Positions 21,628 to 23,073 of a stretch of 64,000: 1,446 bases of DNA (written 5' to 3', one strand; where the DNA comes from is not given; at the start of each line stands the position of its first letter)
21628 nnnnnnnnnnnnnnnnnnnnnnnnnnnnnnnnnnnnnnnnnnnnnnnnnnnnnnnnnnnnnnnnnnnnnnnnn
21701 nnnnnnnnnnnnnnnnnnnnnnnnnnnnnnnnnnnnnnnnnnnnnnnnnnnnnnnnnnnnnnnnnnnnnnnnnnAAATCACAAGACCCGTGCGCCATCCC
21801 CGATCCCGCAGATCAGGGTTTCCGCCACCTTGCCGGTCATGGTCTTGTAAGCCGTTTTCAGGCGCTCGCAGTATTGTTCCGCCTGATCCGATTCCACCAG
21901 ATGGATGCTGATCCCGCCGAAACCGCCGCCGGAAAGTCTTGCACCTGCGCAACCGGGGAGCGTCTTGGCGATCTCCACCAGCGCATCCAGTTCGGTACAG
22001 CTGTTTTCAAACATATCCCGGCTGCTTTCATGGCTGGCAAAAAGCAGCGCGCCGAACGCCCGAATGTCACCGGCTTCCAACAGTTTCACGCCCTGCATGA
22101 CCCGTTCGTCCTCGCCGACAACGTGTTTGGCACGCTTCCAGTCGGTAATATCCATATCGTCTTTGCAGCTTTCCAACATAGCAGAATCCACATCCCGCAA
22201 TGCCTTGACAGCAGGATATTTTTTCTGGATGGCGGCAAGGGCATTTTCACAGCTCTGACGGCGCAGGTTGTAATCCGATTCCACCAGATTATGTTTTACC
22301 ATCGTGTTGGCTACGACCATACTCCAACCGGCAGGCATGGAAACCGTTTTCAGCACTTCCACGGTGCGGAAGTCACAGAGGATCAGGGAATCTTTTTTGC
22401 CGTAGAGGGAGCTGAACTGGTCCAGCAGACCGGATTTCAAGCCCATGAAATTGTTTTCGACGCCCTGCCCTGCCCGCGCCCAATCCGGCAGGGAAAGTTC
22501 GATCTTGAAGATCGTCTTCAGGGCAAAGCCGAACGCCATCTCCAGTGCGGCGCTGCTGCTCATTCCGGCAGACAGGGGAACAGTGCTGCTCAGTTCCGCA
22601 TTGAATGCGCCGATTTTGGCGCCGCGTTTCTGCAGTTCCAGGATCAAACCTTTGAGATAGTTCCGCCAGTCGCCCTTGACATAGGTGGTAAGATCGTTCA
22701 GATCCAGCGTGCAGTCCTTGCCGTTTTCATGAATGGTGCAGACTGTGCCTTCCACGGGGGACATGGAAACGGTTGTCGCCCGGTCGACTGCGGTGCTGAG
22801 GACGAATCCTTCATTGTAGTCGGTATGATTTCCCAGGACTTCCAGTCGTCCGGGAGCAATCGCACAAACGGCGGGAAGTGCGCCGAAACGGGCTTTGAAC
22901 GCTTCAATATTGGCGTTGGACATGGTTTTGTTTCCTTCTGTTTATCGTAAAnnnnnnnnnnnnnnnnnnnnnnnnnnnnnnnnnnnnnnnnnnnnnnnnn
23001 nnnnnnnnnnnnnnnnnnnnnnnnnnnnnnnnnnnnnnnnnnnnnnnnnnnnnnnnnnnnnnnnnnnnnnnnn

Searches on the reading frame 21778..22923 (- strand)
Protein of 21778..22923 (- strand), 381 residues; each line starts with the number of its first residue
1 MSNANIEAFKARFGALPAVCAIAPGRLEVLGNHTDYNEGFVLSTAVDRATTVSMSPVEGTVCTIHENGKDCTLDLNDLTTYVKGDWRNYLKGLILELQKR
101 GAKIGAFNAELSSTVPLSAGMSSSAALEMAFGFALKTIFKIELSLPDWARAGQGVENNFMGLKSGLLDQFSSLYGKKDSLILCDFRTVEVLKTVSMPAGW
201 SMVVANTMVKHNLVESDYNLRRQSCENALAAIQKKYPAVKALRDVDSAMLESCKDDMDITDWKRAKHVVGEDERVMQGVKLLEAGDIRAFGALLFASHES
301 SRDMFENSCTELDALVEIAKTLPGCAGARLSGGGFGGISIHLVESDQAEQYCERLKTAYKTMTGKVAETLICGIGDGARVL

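Call 55: search_protein_families(library=pfam, proteins=[window:21778-22923:-], max_evalue=0.00001)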
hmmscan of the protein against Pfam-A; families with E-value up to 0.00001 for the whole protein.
window:21778-22923:- (381 aa): 3 families
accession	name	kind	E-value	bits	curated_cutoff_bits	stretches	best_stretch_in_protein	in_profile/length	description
PF10509.15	GalKase_gal_bdg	-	1.2e-16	60.4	23.1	1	7-56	1-49/49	Galactokinase galactose-binding signature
PF00288.32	GHMP_kinases_N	-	5.6e-15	55.8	22.3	1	88-176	1-87/87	GHMP kinases N terminal domain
PF08544.19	GHMP_kinases_C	-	3.1e-10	40.7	21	1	280-360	3-84/85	GHMP kinases C terminal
